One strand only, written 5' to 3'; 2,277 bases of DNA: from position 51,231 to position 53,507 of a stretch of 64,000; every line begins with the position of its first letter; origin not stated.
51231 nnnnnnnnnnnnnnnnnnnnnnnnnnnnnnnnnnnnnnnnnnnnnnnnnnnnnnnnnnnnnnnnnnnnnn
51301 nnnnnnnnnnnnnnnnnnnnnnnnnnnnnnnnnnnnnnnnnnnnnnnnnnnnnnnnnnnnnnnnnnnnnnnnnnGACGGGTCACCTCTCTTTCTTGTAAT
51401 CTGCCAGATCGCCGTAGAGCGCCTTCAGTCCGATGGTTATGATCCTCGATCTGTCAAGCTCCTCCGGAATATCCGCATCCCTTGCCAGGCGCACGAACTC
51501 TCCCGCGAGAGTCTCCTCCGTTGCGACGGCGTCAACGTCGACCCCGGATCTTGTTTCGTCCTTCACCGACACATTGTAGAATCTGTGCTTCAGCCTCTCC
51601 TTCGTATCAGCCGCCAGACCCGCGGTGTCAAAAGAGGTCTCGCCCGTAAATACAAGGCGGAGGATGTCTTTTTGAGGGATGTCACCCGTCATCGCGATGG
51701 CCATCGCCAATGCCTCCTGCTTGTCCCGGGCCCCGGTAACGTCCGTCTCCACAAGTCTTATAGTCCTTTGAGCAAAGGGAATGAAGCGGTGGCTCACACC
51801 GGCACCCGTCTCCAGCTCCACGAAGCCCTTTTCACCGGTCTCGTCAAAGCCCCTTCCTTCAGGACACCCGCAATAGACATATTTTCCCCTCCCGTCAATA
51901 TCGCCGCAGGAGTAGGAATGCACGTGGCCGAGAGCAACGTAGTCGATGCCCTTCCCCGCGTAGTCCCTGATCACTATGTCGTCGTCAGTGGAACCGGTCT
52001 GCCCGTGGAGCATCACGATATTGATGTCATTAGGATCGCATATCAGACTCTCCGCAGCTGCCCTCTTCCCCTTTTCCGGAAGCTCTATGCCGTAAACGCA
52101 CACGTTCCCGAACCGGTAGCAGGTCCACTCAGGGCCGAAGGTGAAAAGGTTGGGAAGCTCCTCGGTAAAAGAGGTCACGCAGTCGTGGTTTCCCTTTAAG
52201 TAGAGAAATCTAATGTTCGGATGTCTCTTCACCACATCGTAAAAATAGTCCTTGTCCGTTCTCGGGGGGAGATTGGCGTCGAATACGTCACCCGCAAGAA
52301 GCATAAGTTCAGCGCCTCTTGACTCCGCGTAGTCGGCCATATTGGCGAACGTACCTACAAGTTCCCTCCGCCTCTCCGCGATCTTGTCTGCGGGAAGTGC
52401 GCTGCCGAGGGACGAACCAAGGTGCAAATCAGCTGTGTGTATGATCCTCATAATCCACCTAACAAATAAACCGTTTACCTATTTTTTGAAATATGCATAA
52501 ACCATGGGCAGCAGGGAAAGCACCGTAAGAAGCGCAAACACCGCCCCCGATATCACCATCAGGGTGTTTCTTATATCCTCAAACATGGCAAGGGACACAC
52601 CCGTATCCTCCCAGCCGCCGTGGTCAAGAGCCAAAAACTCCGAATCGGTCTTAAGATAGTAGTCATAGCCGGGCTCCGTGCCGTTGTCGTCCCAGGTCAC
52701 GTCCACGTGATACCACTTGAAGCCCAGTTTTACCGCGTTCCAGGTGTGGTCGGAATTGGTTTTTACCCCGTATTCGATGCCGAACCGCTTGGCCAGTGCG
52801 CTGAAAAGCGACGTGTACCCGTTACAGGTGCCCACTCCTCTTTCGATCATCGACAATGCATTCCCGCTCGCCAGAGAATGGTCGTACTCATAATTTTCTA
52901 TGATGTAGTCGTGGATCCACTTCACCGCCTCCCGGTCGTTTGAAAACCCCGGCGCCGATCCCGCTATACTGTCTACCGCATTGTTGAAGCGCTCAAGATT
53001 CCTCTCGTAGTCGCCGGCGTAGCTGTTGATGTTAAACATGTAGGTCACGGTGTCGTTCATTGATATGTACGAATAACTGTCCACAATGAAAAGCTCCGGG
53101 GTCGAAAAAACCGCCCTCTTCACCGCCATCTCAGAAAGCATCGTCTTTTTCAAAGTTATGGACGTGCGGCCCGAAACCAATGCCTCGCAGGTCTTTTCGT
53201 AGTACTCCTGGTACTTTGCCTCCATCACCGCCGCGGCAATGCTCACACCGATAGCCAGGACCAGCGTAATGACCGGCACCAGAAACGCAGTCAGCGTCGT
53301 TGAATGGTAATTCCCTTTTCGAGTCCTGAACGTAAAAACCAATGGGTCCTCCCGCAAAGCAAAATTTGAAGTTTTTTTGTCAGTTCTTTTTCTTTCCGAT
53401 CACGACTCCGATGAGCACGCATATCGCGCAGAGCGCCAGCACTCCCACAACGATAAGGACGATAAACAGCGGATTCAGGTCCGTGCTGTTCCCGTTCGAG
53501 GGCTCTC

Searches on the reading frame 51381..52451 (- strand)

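Call 69: search_protein_families(library=pfam, proteins=[window:51381-52451:-], max_evalue=0.0001)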
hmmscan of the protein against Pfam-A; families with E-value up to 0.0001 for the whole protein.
window:51381-52451:- (356 aa): 2 families
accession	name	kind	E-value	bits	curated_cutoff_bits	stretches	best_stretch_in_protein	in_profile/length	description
PF00149.33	Metallophos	-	1.6e-11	45.4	21.5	1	1-180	1-191/191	Calcineurin-like phosphoesterase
PF12850.12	Metallophos_2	-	5.5e-08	33.4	27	1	1-214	1-152/154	Calcineurin-like phosphoesterase superfamily domain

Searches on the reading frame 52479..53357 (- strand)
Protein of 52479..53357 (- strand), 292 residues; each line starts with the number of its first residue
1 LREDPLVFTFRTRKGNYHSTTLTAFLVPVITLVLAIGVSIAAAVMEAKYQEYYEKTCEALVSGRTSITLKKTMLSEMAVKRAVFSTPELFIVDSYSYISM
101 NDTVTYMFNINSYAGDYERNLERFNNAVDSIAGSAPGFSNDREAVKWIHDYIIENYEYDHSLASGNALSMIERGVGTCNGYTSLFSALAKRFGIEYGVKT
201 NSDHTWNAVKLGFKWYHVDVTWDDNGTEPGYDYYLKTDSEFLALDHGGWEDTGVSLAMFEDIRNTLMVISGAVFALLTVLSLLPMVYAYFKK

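Call 69: search_protein_families(library=pfam, proteins=[window:52479-53357:-], max_evalue=0.0001)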
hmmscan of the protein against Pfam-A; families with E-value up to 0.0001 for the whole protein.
window:52479-53357:- (292 aa): 1 family
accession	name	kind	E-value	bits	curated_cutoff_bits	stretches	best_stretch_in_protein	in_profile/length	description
PF01841.26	Transglut_core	-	5.7e-12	46.3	23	1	139-219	12-107/108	Transglutaminase-like superfamily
